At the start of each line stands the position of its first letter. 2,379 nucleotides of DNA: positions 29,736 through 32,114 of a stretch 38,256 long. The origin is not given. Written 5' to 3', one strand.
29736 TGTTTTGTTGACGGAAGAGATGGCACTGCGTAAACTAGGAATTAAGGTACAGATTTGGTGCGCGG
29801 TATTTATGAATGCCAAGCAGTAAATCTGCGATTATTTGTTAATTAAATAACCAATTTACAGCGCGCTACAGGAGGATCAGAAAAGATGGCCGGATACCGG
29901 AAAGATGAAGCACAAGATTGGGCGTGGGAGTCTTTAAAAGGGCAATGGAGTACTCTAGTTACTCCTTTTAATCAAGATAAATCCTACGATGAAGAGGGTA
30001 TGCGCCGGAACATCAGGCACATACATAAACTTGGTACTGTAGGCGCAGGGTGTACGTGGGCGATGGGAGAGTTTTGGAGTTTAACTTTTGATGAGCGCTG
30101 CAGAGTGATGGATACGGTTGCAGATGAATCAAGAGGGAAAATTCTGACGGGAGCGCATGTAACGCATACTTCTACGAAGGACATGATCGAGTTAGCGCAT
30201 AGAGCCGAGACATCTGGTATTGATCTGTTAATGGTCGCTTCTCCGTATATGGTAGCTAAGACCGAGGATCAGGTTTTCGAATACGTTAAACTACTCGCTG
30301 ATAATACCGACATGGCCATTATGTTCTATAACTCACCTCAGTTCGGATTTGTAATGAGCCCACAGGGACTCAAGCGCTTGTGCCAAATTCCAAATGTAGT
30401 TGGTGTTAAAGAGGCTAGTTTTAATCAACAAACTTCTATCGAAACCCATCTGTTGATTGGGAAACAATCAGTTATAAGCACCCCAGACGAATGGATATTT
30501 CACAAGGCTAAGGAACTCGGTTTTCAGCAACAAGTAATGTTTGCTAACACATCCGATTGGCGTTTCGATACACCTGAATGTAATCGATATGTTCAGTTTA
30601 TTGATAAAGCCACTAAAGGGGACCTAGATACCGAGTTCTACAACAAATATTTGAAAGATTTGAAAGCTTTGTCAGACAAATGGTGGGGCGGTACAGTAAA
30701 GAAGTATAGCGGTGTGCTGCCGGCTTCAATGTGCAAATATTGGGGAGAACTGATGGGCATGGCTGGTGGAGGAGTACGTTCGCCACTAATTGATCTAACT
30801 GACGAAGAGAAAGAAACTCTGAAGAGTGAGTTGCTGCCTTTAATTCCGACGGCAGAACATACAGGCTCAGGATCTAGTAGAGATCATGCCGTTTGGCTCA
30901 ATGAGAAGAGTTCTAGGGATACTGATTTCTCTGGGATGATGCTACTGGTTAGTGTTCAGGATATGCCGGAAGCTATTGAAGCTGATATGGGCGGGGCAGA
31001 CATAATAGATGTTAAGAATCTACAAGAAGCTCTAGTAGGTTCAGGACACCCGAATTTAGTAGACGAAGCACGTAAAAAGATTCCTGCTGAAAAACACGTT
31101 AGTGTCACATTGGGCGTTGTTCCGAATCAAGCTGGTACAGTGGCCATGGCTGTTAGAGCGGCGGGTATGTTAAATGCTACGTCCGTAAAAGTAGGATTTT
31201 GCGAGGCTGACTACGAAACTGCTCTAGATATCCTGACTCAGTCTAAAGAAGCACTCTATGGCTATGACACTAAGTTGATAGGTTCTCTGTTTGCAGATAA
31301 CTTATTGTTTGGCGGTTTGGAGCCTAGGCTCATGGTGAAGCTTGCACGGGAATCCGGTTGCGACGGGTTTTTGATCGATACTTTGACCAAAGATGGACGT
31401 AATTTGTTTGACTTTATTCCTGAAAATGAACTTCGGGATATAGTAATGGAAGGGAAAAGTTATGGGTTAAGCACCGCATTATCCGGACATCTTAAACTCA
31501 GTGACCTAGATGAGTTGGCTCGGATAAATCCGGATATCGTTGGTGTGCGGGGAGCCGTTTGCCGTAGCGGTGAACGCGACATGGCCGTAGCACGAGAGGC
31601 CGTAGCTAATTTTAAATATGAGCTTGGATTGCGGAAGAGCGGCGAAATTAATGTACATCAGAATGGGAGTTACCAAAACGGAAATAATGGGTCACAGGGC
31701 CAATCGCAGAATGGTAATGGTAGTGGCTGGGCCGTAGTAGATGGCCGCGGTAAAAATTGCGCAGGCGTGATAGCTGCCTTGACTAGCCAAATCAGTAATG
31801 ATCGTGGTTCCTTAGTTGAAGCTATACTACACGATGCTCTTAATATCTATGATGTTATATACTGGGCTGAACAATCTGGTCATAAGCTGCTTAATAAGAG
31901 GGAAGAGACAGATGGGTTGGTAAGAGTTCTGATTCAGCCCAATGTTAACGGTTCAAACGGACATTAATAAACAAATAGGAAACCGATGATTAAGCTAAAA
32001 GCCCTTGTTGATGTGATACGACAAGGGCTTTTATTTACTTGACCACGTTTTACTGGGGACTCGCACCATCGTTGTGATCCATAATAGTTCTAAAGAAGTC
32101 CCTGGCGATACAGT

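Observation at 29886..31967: Monocistronic 693-aa fusion of a DapA-like aldolase, an MfnB-like furan synthase and a TusA-like domain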

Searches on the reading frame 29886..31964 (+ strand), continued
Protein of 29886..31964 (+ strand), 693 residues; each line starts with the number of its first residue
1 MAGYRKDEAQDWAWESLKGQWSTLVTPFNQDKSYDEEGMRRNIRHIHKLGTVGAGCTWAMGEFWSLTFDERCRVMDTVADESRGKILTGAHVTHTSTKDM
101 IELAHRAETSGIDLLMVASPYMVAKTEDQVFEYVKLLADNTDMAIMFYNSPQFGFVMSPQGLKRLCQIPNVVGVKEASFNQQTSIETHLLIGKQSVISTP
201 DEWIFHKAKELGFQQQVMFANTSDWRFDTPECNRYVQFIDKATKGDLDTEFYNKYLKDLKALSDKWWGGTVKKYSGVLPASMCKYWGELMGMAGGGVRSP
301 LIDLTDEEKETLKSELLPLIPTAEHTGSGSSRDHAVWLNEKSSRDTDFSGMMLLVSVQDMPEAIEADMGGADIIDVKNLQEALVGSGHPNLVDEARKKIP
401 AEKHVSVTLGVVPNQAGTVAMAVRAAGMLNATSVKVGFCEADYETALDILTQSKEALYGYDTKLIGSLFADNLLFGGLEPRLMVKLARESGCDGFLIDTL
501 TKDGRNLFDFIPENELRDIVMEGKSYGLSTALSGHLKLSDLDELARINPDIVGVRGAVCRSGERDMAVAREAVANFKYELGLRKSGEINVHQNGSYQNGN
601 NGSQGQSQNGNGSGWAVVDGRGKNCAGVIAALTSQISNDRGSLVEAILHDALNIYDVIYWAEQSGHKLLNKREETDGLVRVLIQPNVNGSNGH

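Call 69: search_protein_families(library=pfam, proteins=[P0210, P0214, P0127, P0164, P0267, P0121, P0124, P0156], max_evalue=0.01)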
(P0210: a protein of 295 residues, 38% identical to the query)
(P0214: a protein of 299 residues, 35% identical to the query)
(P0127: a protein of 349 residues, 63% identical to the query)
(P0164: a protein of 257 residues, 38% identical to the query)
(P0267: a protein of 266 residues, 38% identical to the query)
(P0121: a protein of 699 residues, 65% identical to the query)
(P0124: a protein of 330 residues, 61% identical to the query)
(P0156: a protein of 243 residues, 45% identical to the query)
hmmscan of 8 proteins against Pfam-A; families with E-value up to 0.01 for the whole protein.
P0210 (295 aa): 1 family
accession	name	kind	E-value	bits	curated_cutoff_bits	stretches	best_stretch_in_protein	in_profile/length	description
PF04476.19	4HFCP_synth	-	2.5e-74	250.3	22.4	1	3-229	1-227/228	4-HFC-P synthase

P0214 (299 aa): 3 families
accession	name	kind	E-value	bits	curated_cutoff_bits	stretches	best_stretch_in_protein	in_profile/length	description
PF04476.19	4HFCP_synth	-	4.3e-73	246.3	22.4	1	3-226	1-223/228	4-HFC-P synthase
PF13472.12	Lipase_GDSL_2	-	0.004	18.1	32.9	0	65-234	15-157/178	GDSL-like Lipase/Acylhydrolase family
PF13466.11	STAS_2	-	0.0063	17.1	29.2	1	89-147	3-60/80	STAS domain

P0127 (349 aa): 1 family
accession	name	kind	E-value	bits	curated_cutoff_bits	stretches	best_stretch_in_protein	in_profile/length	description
PF04476.19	4HFCP_synth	-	3.7e-55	187.6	22.4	1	1-223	2-227/228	4-HFC-P synthase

P0164 (257 aa): 1 family
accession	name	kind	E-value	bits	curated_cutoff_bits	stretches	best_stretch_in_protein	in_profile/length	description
PF04476.19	4HFCP_synth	-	8.7e-76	255.1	22.4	1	9-235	1-227/228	4-HFC-P synthase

P0267 (266 aa): 1 family
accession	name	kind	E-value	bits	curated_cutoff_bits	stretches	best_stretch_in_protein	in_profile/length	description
PF04476.19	4HFCP_synth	-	9.1e-65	219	22.4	1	21-254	1-227/228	4-HFC-P synthase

P0121 (699 aa): 3 families
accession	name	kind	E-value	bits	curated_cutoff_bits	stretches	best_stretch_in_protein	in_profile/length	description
PF04476.19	4HFCP_synth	-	4.3e-54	184.1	22.4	1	371-593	1-225/228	4-HFC-P synthase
PF00701.28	DHDPS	-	2.7e-32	112.1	22.1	1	20-318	5-288/289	Dihydrodipicolinate synthetase family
PF01206.22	TusA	-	5.2e-05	23.5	28.6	1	631-698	2-69/70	Sulfurtransferase TusA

P0124 (330 aa): 2 families
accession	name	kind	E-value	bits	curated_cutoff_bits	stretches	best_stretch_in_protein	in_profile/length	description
PF04476.19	4HFCP_synth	-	5.5e-54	183.8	22.4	1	3-227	1-227/228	4-HFC-P synthase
PF01206.22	TusA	-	0.00016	21.9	28.6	1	262-329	2-69/70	Sulfurtransferase TusA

P0156 (243 aa): 2 families
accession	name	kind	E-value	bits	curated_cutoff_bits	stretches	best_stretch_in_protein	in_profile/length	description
PF04476.19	4HFCP_synth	-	1e-63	215.6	22.4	1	3-227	1-227/228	4-HFC-P synthase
PF01729.25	QRPTase_C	-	0.00099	19.3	23.1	0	162-204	110-154/169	Quinolinate phosphoribosyl transferase, C-terminal domain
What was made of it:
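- The Pfam score is 184 bits against 215-255 for standalone MfnBs (call 69).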

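Call 91: search_protein_families(library=ncbifam, proteins=[P0123, P0132, P0133, P0134, P0141, P0145, P0151, P0157, P0166, P0264], max_evalue=1e-10)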
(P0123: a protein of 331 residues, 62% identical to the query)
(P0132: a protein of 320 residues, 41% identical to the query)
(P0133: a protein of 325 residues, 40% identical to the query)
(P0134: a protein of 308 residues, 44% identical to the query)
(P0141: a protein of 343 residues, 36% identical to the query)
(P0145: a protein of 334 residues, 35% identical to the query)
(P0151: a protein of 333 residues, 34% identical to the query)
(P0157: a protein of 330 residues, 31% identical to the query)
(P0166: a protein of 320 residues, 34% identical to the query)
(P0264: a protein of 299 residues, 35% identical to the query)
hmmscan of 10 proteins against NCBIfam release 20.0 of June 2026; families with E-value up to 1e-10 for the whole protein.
P0123 (331 aa): 7 families
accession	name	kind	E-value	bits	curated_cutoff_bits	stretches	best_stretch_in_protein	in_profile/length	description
NF002958.0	PRK03620.1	subfamily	1.4e-28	99.6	278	1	11-178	5-169/307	5-dehydro-4-deoxyglucarate dehydratase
TIGR03249.1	KdgD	equivalog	2.4e-23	82.7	373.95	1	17-192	9-182/299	5-dehydro-4-deoxyglucarate dehydratase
TIGR00674.1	dapA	equivalog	1.2e-21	76.9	206.15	1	22-195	4-178/286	4-hydroxy-tetrahydrodipicolinate synthase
NF003164.0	PRK04147.1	equivalog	3.1e-19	69.4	281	1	15-178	2-167/294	N-acetylneuraminate lyase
TIGR02313.1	HpaI-NOT-DapA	exception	7.9e-19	67.5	396.7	1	17-183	1-170/294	2,4-dihydroxyhept-2-ene-1,7-dioic acid aldolase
TIGR00683.1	nanA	equivalog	1.3e-17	64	382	1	17-178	1-164/293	N-acetylneuraminate lyase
NF040954.1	Arch_KDGaldase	equivalog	1.7e-11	44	390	0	24-178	7-157/288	bifunctional 2-dehydro-3-deoxy-phosphogluconate/2-dehydro-3-deoxy-6-phosphogalactonate aldolase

P0132 (320 aa): 6 families
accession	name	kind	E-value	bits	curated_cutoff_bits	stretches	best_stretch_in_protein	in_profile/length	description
TIGR02313.1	HpaI-NOT-DapA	exception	5.6e-24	84.4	396.7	1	1-161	1-165/294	2,4-dihydroxyhept-2-ene-1,7-dioic acid aldolase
TIGR00674.1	dapA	equivalog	1.5e-23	83.1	206.15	1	6-187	4-185/286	4-hydroxy-tetrahydrodipicolinate synthase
NF002958.0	PRK03620.1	subfamily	1.2e-22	80.2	278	1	9-160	19-168/307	5-dehydro-4-deoxyglucarate dehydratase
TIGR03249.1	KdgD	equivalog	1.1e-18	67.3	373.95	1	6-180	14-185/299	5-dehydro-4-deoxyglucarate dehydratase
NF003164.0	PRK04147.1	equivalog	6.1e-14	52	281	1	1-193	4-196/294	N-acetylneuraminate lyase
TIGR00683.1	nanA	equivalog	7.5e-11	41.9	382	0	1-192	1-192/293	N-acetylneuraminate lyase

P0133 (325 aa): 7 families
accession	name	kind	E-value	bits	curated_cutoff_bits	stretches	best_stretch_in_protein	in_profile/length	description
TIGR03249.1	KdgD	equivalog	1.3e-30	106.6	373.95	1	13-317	6-297/299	5-dehydro-4-deoxyglucarate dehydratase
TIGR02313.1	HpaI-NOT-DapA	exception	3.4e-29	101.6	396.7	1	19-322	4-293/294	2,4-dihydroxyhept-2-ene-1,7-dioic acid aldolase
TIGR00674.1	dapA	equivalog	8.5e-29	100.3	206.15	1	21-252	4-229/286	4-hydroxy-tetrahydrodipicolinate synthase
NF002958.0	PRK03620.1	subfamily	3.5e-27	95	278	1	13-317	8-298/307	5-dehydro-4-deoxyglucarate dehydratase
NF003164.0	PRK04147.1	equivalog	2.2e-19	69.8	281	1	15-254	3-236/294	N-acetylneuraminate lyase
NF040954.1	Arch_KDGaldase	equivalog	3.6e-14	52.8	390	1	23-318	7-281/288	bifunctional 2-dehydro-3-deoxy-phosphogluconate/2-dehydro-3-deoxy-6-phosphogalactonate aldolase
TIGR00683.1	nanA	equivalog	4.8e-14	52.4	382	1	18-252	3-231/293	N-acetylneuraminate lyase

P0134 (308 aa): 6 families
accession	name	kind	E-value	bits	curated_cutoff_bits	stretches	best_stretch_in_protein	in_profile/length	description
TIGR00674.1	dapA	equivalog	7.5e-25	87.3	206.15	1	1-293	6-281/286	4-hydroxy-tetrahydrodipicolinate synthase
TIGR03249.1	KdgD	equivalog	3.5e-21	75.6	373.95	1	2-173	17-186/299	5-dehydro-4-deoxyglucarate dehydratase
NF002958.0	PRK03620.1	subfamily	5.7e-21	74.6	278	1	2-172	19-186/307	5-dehydro-4-deoxyglucarate dehydratase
NF003164.0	PRK04147.1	equivalog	1.7e-18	66.9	281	1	2-190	12-201/294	N-acetylneuraminate lyase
TIGR02313.1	HpaI-NOT-DapA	exception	1e-16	60.6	396.7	1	2-157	9-167/294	2,4-dihydroxyhept-2-ene-1,7-dioic acid aldolase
TIGR00683.1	nanA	equivalog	2.2e-13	50.2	382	1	3-175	10-184/293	N-acetylneuraminate lyase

P0141 (343 aa): 6 families
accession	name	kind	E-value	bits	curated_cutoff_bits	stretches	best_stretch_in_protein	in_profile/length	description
TIGR02313.1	HpaI-NOT-DapA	exception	5.2e-22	78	396.7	1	17-179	1-161/294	2,4-dihydroxyhept-2-ene-1,7-dioic acid aldolase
TIGR00674.1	dapA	equivalog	9.2e-22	77.2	206.15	1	22-198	4-178/286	4-hydroxy-tetrahydrodipicolinate synthase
NF003164.0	PRK04147.1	equivalog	7.6e-17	61.5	281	1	15-211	2-196/294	N-acetylneuraminate lyase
TIGR03249.1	KdgD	equivalog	3.4e-15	55.9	373.95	1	12-219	4-207/299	5-dehydro-4-deoxyglucarate dehydratase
NF002958.0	PRK03620.1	subfamily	4.1e-15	55.4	278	1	10-196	4-184/307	5-dehydro-4-deoxyglucarate dehydratase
TIGR00683.1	nanA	equivalog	2.1e-14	53.5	382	1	17-209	1-191/293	N-acetylneuraminate lyase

P0145 (334 aa): 7 families
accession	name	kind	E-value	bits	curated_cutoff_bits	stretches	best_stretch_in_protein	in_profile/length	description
TIGR03249.1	KdgD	equivalog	8.4e-22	77.6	373.95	1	13-321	9-296/299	5-dehydro-4-deoxyglucarate dehydratase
NF002958.0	PRK03620.1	subfamily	7.7e-20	70.9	278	1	21-322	19-298/307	5-dehydro-4-deoxyglucarate dehydratase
TIGR00674.1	dapA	equivalog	6.7e-18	64.5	206.15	1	18-266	4-241/286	4-hydroxy-tetrahydrodipicolinate synthase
TIGR02313.1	HpaI-NOT-DapA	exception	6.9e-17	61.1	396.7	1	18-185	6-171/294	2,4-dihydroxyhept-2-ene-1,7-dioic acid aldolase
NF003164.0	PRK04147.1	equivalog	1.8e-14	53.8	281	1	12-176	3-164/294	N-acetylneuraminate lyase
TIGR00683.1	nanA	equivalog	3.2e-13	49.6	382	1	15-151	3-136/293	N-acetylneuraminate lyase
NF040954.1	Arch_KDGaldase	equivalog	3.1e-11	43.2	390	0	20-322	7-280/288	bifunctional 2-dehydro-3-deoxy-phosphogluconate/2-dehydro-3-deoxy-6-phosphogalactonate aldolase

P0151 (333 aa): 6 families
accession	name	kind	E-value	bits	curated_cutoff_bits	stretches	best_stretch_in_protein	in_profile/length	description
NF002958.0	PRK03620.1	subfamily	3.3e-24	85.2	278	1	9-186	5-181/307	5-dehydro-4-deoxyglucarate dehydratase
TIGR00674.1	dapA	equivalog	1.2e-23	83.4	206.15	1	23-306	7-277/286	4-hydroxy-tetrahydrodipicolinate synthase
TIGR02313.1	HpaI-NOT-DapA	exception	9.1e-23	80.5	396.7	1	23-189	9-180/294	2,4-dihydroxyhept-2-ene-1,7-dioic acid aldolase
TIGR03249.1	KdgD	equivalog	4.2e-22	78.6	373.95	1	10-305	4-288/299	5-dehydro-4-deoxyglucarate dehydratase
NF003164.0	PRK04147.1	equivalog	1.4e-16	60.6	281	1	14-194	3-187/294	N-acetylneuraminate lyase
TIGR00683.1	nanA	equivalog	9.2e-12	44.9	382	1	15-178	1-168/293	N-acetylneuraminate lyase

P0157 (330 aa): 7 families
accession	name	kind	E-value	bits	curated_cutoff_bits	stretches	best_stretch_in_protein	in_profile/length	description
TIGR00674.1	dapA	equivalog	2.9e-29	101.8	206.15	1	20-313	3-281/286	4-hydroxy-tetrahydrodipicolinate synthase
TIGR02313.1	HpaI-NOT-DapA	exception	3.1e-24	85.3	396.7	1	16-322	1-293/294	2,4-dihydroxyhept-2-ene-1,7-dioic acid aldolase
NF002958.0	PRK03620.1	subfamily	5.5e-24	84.5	278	1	10-177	5-167/307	5-dehydro-4-deoxyglucarate dehydratase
TIGR03249.1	KdgD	equivalog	1.7e-21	76.6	373.95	1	13-315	6-295/299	5-dehydro-4-deoxyglucarate dehydratase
NF003164.0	PRK04147.1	equivalog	3.8e-21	75.6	281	1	15-179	3-167/294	N-acetylneuraminate lyase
TIGR00683.1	nanA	equivalog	1e-16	61.2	382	1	17-142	2-125/293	N-acetylneuraminate lyase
NF040954.1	Arch_KDGaldase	equivalog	1.4e-11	44.3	390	1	22-166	6-147/288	bifunctional 2-dehydro-3-deoxy-phosphogluconate/2-dehydro-3-deoxy-6-phosphogalactonate aldolase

P0166 (320 aa): 7 families
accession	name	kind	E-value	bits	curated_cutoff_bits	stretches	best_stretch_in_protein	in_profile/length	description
TIGR00674.1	dapA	equivalog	6.6e-26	90.8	206.15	1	21-316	3-285/286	4-hydroxy-tetrahydrodipicolinate synthase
NF003164.0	PRK04147.1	equivalog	1.1e-21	77.4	281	1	15-181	2-167/294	N-acetylneuraminate lyase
TIGR02313.1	HpaI-NOT-DapA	exception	3.1e-18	65.6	396.7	1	23-179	7-163/294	2,4-dihydroxyhept-2-ene-1,7-dioic acid aldolase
TIGR00683.1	nanA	equivalog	3.6e-18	65.9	382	1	17-178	1-161/293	N-acetylneuraminate lyase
NF040954.1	Arch_KDGaldase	equivalog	3.9e-18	65.8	390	1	25-316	8-280/288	bifunctional 2-dehydro-3-deoxy-phosphogluconate/2-dehydro-3-deoxy-6-phosphogalactonate aldolase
NF002958.0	PRK03620.1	subfamily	2.5e-16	59.4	278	1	9-180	3-168/307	5-dehydro-4-deoxyglucarate dehydratase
TIGR03249.1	KdgD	equivalog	1e-15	57.6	373.95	1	11-179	3-166/299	5-dehydro-4-deoxyglucarate dehydratase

P0264 (299 aa): 7 families
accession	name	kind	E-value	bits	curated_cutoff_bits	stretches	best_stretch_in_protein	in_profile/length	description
TIGR00674.1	dapA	equivalog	4.4e-65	219.4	206.15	1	13-294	3-285/286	4-hydroxy-tetrahydrodipicolinate synthase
TIGR02313.1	HpaI-NOT-DapA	exception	7.8e-60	202.1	396.7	1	14-298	6-292/294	2,4-dihydroxyhept-2-ene-1,7-dioic acid aldolase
NF002958.0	PRK03620.1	subfamily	2.4e-44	151.4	278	1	9-295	11-299/307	5-dehydro-4-deoxyglucarate dehydratase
NF003164.0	PRK04147.1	equivalog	4.1e-42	144.5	281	1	9-295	4-290/294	N-acetylneuraminate lyase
TIGR03249.1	KdgD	equivalog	4e-39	134.5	373.95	1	10-295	10-298/299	5-dehydro-4-deoxyglucarate dehydratase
TIGR00683.1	nanA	equivalog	4.7e-34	118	382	1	11-295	3-288/293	N-acetylneuraminate lyase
NF040954.1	Arch_KDGaldase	equivalog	5.8e-28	98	390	1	15-294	6-280/288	bifunctional 2-dehydro-3-deoxy-phosphogluconate/2-dehydro-3-deoxy-6-phosphogalactonate aldolase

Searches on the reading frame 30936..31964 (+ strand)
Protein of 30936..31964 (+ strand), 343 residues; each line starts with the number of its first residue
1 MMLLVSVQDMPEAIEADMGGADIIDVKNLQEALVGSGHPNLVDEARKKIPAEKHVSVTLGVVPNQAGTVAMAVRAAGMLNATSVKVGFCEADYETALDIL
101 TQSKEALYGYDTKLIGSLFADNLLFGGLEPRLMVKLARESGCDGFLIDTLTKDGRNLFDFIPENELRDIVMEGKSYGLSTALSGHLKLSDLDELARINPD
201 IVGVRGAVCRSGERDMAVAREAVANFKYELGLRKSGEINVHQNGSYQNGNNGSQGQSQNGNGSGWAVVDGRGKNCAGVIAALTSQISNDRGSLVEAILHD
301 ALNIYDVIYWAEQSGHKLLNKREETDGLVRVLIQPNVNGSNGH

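Call 16: search_solved_structures(query=window:30936-31964:+, max_evalue=1, show_alignments=3)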
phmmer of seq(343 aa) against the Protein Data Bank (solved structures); distinct sequences matched with E-value up to 1: 1.
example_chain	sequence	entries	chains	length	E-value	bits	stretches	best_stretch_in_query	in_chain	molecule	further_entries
4rc1_A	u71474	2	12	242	1.9e-42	149.2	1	1-226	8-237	UPF0264 protein MJ1099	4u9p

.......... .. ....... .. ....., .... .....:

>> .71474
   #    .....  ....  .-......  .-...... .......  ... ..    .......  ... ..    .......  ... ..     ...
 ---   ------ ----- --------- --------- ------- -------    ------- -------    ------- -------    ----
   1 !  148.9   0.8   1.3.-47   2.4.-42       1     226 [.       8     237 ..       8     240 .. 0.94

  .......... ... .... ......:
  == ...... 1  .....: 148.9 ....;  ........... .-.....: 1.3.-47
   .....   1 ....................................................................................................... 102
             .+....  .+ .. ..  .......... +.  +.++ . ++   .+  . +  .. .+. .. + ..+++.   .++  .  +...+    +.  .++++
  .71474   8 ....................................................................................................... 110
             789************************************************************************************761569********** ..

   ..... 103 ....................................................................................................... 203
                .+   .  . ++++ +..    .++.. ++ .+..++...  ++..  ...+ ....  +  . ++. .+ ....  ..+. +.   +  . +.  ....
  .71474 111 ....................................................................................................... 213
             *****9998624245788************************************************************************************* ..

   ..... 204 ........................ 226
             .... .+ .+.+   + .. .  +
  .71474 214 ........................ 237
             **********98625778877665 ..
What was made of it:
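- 30936..31640 (+): Module 2 (aa 351-585): MfnB-family (4-HFC-P synthase-like) TIM barrel. Keeps D375, K377 (codon 31014-31016), K435, D498 and K502. Fixed changes relative to MfnB: P29L, G32A, L34V, A36S, D61V, Y122F, A186S. 4RC1 (MJ1099) E 2e-42 (call 16).
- On MfnB (4-HFC-P synthase): 4RC1 E 2e-42 (call 16).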
